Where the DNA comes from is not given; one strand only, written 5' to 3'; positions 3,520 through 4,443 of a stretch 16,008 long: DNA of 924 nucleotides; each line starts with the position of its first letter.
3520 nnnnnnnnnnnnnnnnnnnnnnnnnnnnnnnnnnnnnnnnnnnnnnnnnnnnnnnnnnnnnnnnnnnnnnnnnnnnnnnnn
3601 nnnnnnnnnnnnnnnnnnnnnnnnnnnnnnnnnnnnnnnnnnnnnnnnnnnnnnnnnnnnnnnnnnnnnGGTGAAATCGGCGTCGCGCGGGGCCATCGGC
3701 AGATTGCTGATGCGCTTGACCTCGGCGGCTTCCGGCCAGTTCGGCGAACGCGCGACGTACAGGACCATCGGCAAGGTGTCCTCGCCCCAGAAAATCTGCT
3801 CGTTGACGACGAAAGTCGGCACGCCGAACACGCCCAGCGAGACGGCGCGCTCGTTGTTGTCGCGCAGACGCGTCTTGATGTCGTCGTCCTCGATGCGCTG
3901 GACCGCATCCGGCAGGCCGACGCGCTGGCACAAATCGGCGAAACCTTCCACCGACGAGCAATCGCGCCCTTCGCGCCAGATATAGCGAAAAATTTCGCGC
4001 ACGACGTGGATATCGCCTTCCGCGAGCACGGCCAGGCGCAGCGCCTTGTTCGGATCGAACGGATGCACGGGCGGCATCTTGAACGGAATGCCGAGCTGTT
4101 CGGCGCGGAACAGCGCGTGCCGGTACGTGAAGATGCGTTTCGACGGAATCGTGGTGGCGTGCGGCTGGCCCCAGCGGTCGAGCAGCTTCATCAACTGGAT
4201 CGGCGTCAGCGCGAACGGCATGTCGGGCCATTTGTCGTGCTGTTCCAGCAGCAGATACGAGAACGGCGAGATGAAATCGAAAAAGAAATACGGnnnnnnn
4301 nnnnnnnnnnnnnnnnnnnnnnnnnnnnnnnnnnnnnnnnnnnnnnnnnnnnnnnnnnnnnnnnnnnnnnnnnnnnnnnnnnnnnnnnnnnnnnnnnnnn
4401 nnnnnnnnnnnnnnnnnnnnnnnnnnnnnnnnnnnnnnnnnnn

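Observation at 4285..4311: Premature TAA at codon 6 of the DsbA-like isomerase, embedded in an AT-rich palindrome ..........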

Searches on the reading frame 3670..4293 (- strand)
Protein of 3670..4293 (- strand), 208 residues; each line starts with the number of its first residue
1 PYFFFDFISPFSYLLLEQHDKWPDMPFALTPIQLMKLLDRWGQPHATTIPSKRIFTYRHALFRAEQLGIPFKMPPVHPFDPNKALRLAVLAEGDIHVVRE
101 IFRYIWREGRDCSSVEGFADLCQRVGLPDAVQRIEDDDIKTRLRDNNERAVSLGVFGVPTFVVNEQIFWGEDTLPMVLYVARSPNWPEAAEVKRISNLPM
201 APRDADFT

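Call 8: search_protein_families(library=pfam, proteins=[window:3670-4293:-], max_evalue=0.01)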
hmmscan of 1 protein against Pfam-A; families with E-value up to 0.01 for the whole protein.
seq(208 aa): 1 family
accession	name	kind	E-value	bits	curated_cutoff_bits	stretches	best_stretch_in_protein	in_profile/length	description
PF01323.26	DSBA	-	4.3e-27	95.6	25.6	1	3-177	4-186/191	DSBA-like thioredoxin domain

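Call 9: search_protein_families(library=ncbifam, proteins=[window:3670-4293:-], max_evalue=0.01)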
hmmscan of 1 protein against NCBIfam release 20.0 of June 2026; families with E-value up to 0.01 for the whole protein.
seq(208 aa): 0 families

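Call 10: find_homologous_proteins(query=window:3670-4293:-, max_evalue=1e-20)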
Query seq(208 aa) (208 aa): 1032 proteins with E <= 1e-20 among 1201 candidates; the best 120 are listed.
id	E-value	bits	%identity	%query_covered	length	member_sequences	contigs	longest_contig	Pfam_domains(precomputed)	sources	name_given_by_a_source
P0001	4.1e-123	427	87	100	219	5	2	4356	PF01323.27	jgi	jgi:2-hydroxychromene-2-carboxylate isomerase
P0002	1.4e-121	422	100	88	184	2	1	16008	PF01323.27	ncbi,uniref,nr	ncbi:2-hydroxychromene-2-carboxylate isomerase [Candidatus Burkholderia verschuerenii]|uniref:2-hydr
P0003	2.1e-117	408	83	100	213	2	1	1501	PF01323.27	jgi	jgi:2-hydroxychromene-2-carboxylate isomerase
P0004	3.5e-117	408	82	100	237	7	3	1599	PF01323.27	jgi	jgi:2-hydroxychromene-2-carboxylate isomerase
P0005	4.3e-116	404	83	100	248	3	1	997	PF01323.27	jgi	jgi:2-hydroxychromene-2-carboxylate isomerase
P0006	5.2e-116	404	82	100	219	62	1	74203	PF01323.27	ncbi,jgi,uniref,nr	ncbi:2-hydroxychromene-2-carboxylate isomerase [Caballeronia sp. INML2]|jgi:2-hydroxychromene-2-carb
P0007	5.5e-116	404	82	100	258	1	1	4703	PF01323.27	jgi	jgi:2-hydroxychromene-2-carboxylate isomerase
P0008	5.9e-116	404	82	100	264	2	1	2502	PF01323.27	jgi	jgi:2-hydroxychromene-2-carboxylate isomerase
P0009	1.6e-115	402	81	100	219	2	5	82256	PF01323.27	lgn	-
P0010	3.4e-115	401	81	100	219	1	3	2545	PF01323.27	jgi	jgi:2-hydroxychromene-2-carboxylate isomerase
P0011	2.1e-114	399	80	100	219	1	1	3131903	PF01323.27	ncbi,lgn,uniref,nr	ncbi:2-hydroxychromene-2-carboxylate isomerase [Caballeronia sp. LZ034LL]|uniref:2-hydroxychromene-2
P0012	4.3e-114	397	83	99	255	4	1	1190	PF01323.27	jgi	jgi:2-hydroxychromene-2-carboxylate isomerase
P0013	7.3e-114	397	80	100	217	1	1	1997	PF01323.27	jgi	jgi:2-hydroxychromene-2-carboxylate isomerase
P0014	7.1e-113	394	79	100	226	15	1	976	PF01323.27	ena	-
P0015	6.7e-112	390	81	100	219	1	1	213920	PF01323.27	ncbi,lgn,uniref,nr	ncbi:isomerase [Caballeronia hypogeia]|uniref:2-hydroxychromene-2-carboxylate isomerase n=1 Tax=Caba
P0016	1.3e-110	386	80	100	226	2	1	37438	PF01323.27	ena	-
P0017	1.9e-110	386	79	100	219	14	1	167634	PF01323.27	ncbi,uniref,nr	ncbi:isomerase [Caballeronia calidae]|uniref:2-hydroxychromene-2-carboxylate isomerase n=1 Tax=Cabal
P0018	1.3e-109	383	79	99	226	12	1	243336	PF01323.27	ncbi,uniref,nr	ncbi:2-hydroxychromene-2-carboxylate isomerase [Caballeronia sp. GAFFF1]|uniref:2-hydroxychromene-2-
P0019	3.3e-109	382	77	100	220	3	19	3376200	PF01323.27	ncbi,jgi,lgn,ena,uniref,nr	ncbi:2-hydroxychromene-2-carboxylate isomerase [Caballeronia glathei]|jgi:2-hydroxychromene-2-carbox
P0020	1.1e-108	380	78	100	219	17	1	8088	PF01323.27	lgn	-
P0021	1.0e-105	370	76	100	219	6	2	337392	PF01323.27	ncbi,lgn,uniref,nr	ncbi:DSBA oxidoreductase [Caballeronia terrestris]|uniref:2-hydroxychromene-2-carboxylate isomerase 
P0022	1.3e-102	360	73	100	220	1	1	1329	PF01323.27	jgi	jgi:2-hydroxychromene-2-carboxylate isomerase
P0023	3.5e-98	345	72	97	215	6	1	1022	PF01323.27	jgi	jgi:2-hydroxychromene-2-carboxylate isomerase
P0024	1.1e-97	344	72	97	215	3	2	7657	PF01323.27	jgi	jgi:2-hydroxychromene-2-carboxylate isomerase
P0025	1.7e-97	343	72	97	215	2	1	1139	PF01323.27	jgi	jgi:2-hydroxychromene-2-carboxylate isomerase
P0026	1.9e-97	343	74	96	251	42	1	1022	PF01323.27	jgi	jgi:2-hydroxychromene-2-carboxylate isomerase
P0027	3.0e-97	342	72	96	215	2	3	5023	PF01323.27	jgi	jgi:2-hydroxychromene-2-carboxylate isomerase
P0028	5.4e-97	342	72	96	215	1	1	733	PF01323.27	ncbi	-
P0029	7.9e-97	341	72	96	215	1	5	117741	PF01323.27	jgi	jgi:2-hydroxychromene-2-carboxylate isomerase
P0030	3.1e-96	339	72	96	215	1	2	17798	PF01323.27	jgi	jgi:2-hydroxychromene-2-carboxylate isomerase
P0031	9.3e-96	338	80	86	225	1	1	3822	PF01323.27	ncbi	-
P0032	3.3e-95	336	71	94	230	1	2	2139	PF01323.27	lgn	-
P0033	4.8e-94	332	72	96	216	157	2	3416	PF01323.27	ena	-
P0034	7.4e-94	331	68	97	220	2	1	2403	PF01323.27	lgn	-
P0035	2.7e-92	326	68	97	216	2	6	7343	PF01323.27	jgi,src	jgi:2-hydroxychromene-2-carboxylate isomerase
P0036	6.3e-92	325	70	96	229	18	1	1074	PF01323.27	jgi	jgi:2-hydroxychromene-2-carboxylate isomerase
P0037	2.5e-91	323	74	88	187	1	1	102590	PF01323.27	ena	-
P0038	3.9e-91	322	69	96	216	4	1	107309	PF01323.27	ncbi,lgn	-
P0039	4.0e-90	319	66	99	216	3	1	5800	PF01323.27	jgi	jgi:2-hydroxychromene-2-carboxylate isomerase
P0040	2.7e-88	313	74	88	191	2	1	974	PF01323.27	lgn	-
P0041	1.1e-87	311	66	96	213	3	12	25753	PF01323.27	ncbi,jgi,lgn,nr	ncbi:MAG TPA: 2-hydroxychromene-2-carboxylate isomerase [Paraburkholderia sp.]|jgi:2-hydroxychromene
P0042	4.0e-87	309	66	96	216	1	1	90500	PF01323.27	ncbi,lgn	-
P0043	2.9e-86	306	65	96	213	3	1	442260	PF01323.27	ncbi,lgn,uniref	ncbi:2-hydroxychromene-2-carboxylate isomerase [Paraburkholderia sp. EB58]|uniref:2-hydroxychromene-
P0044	3.0e-86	306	64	96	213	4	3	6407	PF01323.27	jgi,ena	jgi:2-hydroxychromene-2-carboxylate isomerase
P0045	3.6e-86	306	64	96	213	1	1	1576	PF01323.27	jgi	jgi:2-hydroxychromene-2-carboxylate isomerase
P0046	6.1e-86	305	66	96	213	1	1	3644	PF01323.27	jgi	jgi:2-hydroxychromene-2-carboxylate isomerase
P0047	8.4e-86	305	64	95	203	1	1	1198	PF01323.27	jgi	jgi:2-hydroxychromene-2-carboxylate isomerase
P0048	1.1e-85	305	65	97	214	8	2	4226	PF01323.27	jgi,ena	jgi:2-hydroxychromene-2-carboxylate isomerase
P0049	1.2e-85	305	65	96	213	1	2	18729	PF01323.27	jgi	jgi:2-hydroxychromene-2-carboxylate isomerase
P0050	1.9e-85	304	65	96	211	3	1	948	PF01323.27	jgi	jgi:2-hydroxychromene-2-carboxylate isomerase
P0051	2.5e-85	303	65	97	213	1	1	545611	PF01323.27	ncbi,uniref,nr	ncbi:2-hydroxychromene-2-carboxylate isomerase [Trinickia terrae]|uniref:2-hydroxychromene-2-carboxy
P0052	4.3e-85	303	65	96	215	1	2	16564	PF01323.27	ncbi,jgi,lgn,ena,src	-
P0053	6.5e-85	302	64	97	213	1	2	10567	PF01323.27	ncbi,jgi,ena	jgi:2-hydroxychromene-2-carboxylate isomerase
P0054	1.1e-84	301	66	96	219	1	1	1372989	PF01323.27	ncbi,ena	-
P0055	1.8e-84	301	64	97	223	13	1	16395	PF01323.27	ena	-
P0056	1.8e-84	301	66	96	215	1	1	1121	PF01323.27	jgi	jgi:2-hydroxychromene-2-carboxylate isomerase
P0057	2.6e-84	300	65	96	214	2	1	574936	PF01323.27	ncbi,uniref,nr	ncbi:2-hydroxychromene-2-carboxylate isomerase [Paraburkholderia sp.]|uniref:2-hydroxychromene-2-car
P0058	5.6e-84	299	65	96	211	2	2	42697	PF01323.27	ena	-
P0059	6.3e-84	299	64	96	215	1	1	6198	PF01323.27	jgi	jgi:2-hydroxychromene-2-carboxylate isomerase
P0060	6.5e-84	299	64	96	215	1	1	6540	PF01323.27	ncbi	ncbi:MAG TPA: 2-hydroxychromene-2-carboxylate isomerase [Paraburkholderia sp.]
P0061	7.5e-84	299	64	96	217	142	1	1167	PF01323.27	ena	-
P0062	2.0e-83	297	63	96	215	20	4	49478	PF01323.27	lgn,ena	-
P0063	2.5e-83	297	63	97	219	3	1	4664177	PF01323.27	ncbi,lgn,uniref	ncbi:2-hydroxychromene-2-carboxylate isomerase [Paraburkholderia sp. IMGN_8]|uniref:2-hydroxychromen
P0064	3.1e-83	297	63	96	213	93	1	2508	PF01323.27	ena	-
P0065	3.4e-83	296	63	96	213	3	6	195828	PF01323.27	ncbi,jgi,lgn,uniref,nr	ncbi:2-hydroxychromene-2-carboxylate isomerase [Paraburkholderia phenazinium]|jgi:2-hydroxychromene-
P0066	4.1e-83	296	63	96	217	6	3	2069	PF01323.27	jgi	jgi:2-hydroxychromene-2-carboxylate isomerase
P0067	4.5e-83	296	65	96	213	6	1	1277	PF01323.27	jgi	jgi:2-hydroxychromene-2-carboxylate isomerase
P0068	5.3e-83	296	63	97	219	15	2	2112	PF01323.27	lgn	-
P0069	1.1e-82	295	62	96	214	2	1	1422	PF01323.27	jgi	jgi:2-hydroxychromene-2-carboxylate isomerase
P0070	2.0e-82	294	62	100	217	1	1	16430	PF01323.27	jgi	jgi:2-hydroxychromene-2-carboxylate isomerase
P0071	2.1e-82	294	64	96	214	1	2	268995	PF01323.27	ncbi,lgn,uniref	ncbi:2-hydroxychromene-2-carboxylate isomerase [Paraburkholderia sp.]|uniref:2-hydroxychromene-2-car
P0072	2.5e-82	294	63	96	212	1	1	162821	PF01323.27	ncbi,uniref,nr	ncbi:2-hydroxychromene-2-carboxylate isomerase [Burkholderia alba]|uniref:2-hydroxychromene-2-carbox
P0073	3.1e-82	293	61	96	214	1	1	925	PF01323.27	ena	-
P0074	3.5e-82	293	62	99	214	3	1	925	PF01323.27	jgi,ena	-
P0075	3.9e-82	293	64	97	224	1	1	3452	PF01323.27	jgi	jgi:2-hydroxychromene-2-carboxylate isomerase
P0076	4.9e-82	293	63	96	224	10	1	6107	PF01323.27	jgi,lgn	jgi:2-hydroxychromene-2-carboxylate isomerase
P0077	5.2e-82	293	62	96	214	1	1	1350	PF01323.27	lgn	-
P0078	1.3e-81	291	61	98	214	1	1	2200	PF01323.27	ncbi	-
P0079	1.4e-81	291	62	97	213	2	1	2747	PF01323.27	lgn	-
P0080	1.6e-81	291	62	97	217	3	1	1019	PF01323.27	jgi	jgi:2-hydroxychromene-2-carboxylate isomerase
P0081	2.4e-81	290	64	97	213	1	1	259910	PF01323.27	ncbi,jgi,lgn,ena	jgi:2-hydroxychromene-2-carboxylate isomerase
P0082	3.2e-81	290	64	96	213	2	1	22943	PF01323.27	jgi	jgi:2-hydroxychromene-2-carboxylate isomerase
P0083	5.9e-81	289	62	96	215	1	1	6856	PF01323.27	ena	-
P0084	1.2e-80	288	62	96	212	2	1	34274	PF01323.27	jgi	jgi:2-hydroxychromene-2-carboxylate isomerase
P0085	1.5e-80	288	61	96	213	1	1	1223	PF01323.27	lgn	-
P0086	1.8e-80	288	63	96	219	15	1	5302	PF01323.27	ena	-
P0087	1.8e-80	288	63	96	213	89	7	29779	PF01323.27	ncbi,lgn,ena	-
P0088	2.0e-80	287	61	96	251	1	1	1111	PF01323.27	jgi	jgi:2-hydroxychromene-2-carboxylate isomerase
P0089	3.1e-80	287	61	97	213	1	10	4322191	PF01323.27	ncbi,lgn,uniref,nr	ncbi:DsbA family protein [Trinickia caryophylli]|uniref:2-hydroxychromene-2-carboxylate isomerase n=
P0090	5.1e-80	286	61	96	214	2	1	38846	PF01323.27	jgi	jgi:2-hydroxychromene-2-carboxylate isomerase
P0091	6.2e-80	286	63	97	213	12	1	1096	PF01323.27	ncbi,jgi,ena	jgi:2-hydroxychromene-2-carboxylate isomerase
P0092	8.7e-80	285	61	96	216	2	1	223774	PF01323.27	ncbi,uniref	ncbi:2-hydroxychromene-2-carboxylate isomerase [Paraburkholderia xenovorans]|uniref:2-hydroxychromen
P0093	8.8e-80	285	61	98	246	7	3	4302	PF01323.27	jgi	jgi:2-hydroxychromene-2-carboxylate isomerase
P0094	1.1e-79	285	61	96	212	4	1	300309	PF01323.27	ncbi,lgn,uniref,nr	ncbi:2-hydroxychromene-2-carboxylate isomerase [Burkholderia singularis]|uniref:2-hydroxychromene-2-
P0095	1.2e-79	285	62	96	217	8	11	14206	PF01323.27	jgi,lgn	jgi:2-hydroxychromene-2-carboxylate isomerase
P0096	2.0e-79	284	62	96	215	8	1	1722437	PF01323.27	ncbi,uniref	ncbi:DsbA family protein [Trinickia sp. EG282A]|uniref:DsbA family protein n=1 Tax=Trinickia sp. EG2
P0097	2.2e-79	284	61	97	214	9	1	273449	PF01323.27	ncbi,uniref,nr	ncbi:DsbA family protein [Trinickia mobilis]|uniref:DsbA family protein n=1 Tax=Trinickia mobilis Ta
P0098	2.2e-79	284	62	96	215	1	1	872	PF01323.27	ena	-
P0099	2.4e-79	284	62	97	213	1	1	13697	PF01323.27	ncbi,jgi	jgi:2-hydroxychromene-2-carboxylate isomerase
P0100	3.0e-79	284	63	96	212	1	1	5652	PF01323.27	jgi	jgi:2-hydroxychromene-2-carboxylate isomerase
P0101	3.1e-79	284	62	96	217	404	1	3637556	PF01323.27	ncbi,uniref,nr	ncbi:2-hydroxychromene-2-carboxylate isomerase [Paraburkholderia fungorum]|uniref:2-hydroxychromene-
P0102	3.5e-79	283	59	99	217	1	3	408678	PF01323.27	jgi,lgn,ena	-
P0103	4.1e-79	283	62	96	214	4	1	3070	PF01323.27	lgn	-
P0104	4.1e-79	283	61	96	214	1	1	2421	PF01323.27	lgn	-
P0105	4.2e-79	283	62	96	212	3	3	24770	PF01323.27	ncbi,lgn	-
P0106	7.5e-79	282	61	97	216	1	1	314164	PF01323.27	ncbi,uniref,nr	ncbi:2-hydroxychromene-2-carboxylate isomerase [Burkholderia sp. WAC0059]|uniref:2-hydroxychromene-2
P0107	1.0e-78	282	61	96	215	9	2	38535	PF01323.27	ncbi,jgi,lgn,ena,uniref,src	ncbi:2-hydroxychromene-2-carboxylate isomerase [Paraburkholderia sp. GAS448]|uniref:2-hydroxychromen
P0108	1.1e-78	282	60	96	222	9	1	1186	PF01323.27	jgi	jgi:2-hydroxychromene-2-carboxylate isomerase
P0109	1.1e-78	282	61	96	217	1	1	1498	PF01323.27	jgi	jgi:2-hydroxychromene-2-carboxylate isomerase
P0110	1.1e-78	282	63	96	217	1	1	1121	PF01323.27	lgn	-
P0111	1.2e-78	282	60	96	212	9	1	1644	PF01323.27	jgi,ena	-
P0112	1.7e-78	281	59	97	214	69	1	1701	PF01323.27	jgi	jgi:2-hydroxychromene-2-carboxylate isomerase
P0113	2.7e-78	280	60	97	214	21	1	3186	PF01323.27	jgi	jgi:2-hydroxychromene-2-carboxylate isomerase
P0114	2.8e-78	280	61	97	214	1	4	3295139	PF01323.27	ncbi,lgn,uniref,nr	ncbi:2-hydroxychromene-2-carboxylate isomerase [Paraburkholderia hayleyella]|uniref:2-hydroxychromen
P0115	2.8e-78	280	61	96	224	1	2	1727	PF01323.27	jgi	jgi:2-hydroxychromene-2-carboxylate isomerase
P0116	5.0e-78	280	60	96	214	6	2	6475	PF01323.27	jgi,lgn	jgi:2-hydroxychromene-2-carboxylate isomerase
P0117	6.8e-78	279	60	96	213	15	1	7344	PF01323.27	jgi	-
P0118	1.0e-77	279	60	96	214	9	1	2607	PF01323.27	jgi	jgi:2-hydroxychromene-2-carboxylate isomerase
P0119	1.1e-77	278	60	98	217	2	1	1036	PF01323.27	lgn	-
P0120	1.2e-77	278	60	97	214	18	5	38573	PF01323.27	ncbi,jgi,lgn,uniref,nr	ncbi:MAG TPA: DsbA family protein [Trinickia sp.]|jgi:2-hydroxychromene-2-carboxylate isomerase|unir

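Call 11: find_related_loci(query=window:3670-4293:-, collection=genome_contigs, flank=3000)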
Query seq(208 aa) (208 aa) in genome_contigs; peptide patterns used: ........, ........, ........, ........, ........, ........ (x = any residue, [..] = any of these).
121 stretches matched a pattern; 46 encode a relative of the query (tblastn E <= 1e-3); 46 distinct loci.
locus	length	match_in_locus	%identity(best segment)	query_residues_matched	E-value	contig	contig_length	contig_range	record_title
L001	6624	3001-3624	82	1-208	2e-119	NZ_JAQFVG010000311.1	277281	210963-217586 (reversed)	Caballeronia sp. BR00000012568055 Tri_hen_jcf7180000124612, whole genome shotgun sequence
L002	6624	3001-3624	81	1-208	2e-119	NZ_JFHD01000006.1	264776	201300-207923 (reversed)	Caballeronia zhejiangensis strain OP-1 contig6, whole genome shotgun sequence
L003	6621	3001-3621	83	1-207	3e-119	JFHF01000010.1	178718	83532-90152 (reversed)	Caballeronia jiangsuensis strain MP-1 contig10, whole genome shotgun sequence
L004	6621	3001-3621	82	1-207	9e-119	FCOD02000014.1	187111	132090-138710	Burkholderia turbans type strain LMG 29316 genome assembly, contig: contig000014, whole genome shotgun sequence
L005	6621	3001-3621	82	1-207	1e-118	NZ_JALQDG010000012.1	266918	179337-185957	Caballeronia sp. INDeC2 NODE_11_length_266918_cov_81.1928, whole genome shotgun sequence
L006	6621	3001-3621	82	1-207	5e-118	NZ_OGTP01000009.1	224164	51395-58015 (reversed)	Caballeronia novacaledonica strain LMG 28615, whole genome shotgun sequence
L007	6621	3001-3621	81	1-207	4e-117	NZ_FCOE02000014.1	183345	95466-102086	Caballeronia pedi isolate LMG 29323, whole genome shotgun sequence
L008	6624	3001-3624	81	1-208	6e-117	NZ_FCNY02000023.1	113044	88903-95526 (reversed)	Caballeronia cordobensis isolate LMG 27620 contig000023, whole genome shotgun sequence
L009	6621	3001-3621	81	1-207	8e-117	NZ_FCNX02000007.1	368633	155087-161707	Caballeronia fortuita isolate LMG 29320 contig000007, whole genome shotgun sequence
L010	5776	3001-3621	81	1-207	3e-116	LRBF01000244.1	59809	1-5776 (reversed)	Caballeronia megalochromosomata strain JC2949 10.BMJC2949.1.00244, whole genome shotgun sequence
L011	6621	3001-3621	81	1-207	9e-116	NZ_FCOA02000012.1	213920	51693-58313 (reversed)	Caballeronia hypogeia isolate LMG 29322 contig000012, whole genome shotgun sequence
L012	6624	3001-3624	80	1-208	8e-115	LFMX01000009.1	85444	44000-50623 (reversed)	Candidatus Burkholderia humilis strain UZHbot5 BHUMctg9, whole genome shotgun sequence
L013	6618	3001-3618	79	1-206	1e-111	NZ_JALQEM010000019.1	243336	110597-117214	Caballeronia sp. GAFFF1 NODE_12_length_243336_cov_81.5586, whole genome shotgun sequence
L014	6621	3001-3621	77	1-207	3e-111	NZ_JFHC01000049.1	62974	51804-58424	Caballeronia glathei strain DSM 50014 contig49, whole genome shotgun sequence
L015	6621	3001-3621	78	1-207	3e-111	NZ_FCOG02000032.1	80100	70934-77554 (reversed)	Caballeronia arationis isolate LMG 29324 contig000032, whole genome shotgun sequence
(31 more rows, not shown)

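Call 30: find_encoding_contigs(protein=P0002, flank=2000, max_places=6)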
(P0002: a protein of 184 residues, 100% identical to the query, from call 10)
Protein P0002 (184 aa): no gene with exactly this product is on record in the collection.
